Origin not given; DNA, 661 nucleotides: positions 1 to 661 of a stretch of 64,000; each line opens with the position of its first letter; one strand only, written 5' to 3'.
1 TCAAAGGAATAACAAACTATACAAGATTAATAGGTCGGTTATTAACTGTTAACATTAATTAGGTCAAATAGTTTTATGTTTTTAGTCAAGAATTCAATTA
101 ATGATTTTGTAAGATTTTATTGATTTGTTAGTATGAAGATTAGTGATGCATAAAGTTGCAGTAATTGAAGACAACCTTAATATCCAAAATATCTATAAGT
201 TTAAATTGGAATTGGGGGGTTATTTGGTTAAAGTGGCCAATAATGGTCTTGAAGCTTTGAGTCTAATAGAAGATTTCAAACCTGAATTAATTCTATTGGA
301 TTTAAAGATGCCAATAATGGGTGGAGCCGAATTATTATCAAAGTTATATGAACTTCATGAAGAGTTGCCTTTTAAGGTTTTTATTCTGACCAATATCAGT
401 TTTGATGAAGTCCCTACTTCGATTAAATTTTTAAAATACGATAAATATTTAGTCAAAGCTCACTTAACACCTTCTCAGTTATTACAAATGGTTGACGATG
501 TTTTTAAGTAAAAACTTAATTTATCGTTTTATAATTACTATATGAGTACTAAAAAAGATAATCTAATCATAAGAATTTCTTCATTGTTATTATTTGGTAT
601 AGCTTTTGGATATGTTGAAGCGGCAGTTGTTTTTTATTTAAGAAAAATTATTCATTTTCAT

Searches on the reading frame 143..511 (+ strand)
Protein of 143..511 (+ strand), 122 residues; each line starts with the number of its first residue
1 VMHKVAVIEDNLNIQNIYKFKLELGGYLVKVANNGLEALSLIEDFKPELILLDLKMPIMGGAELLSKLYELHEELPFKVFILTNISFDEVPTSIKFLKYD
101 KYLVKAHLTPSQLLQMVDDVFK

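Call 55: search_protein_families(library=pfam, proteins=[window:143-511:+], max_evalue=0.05)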
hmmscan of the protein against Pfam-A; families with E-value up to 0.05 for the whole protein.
window:143-511:+ (122 aa): 1 family
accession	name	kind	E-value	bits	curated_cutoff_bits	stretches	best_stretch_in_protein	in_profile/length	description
PF00072.30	Response_reg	-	6.3e-14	52.5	30.2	1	5-117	1-110/111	Response regulator receiver domain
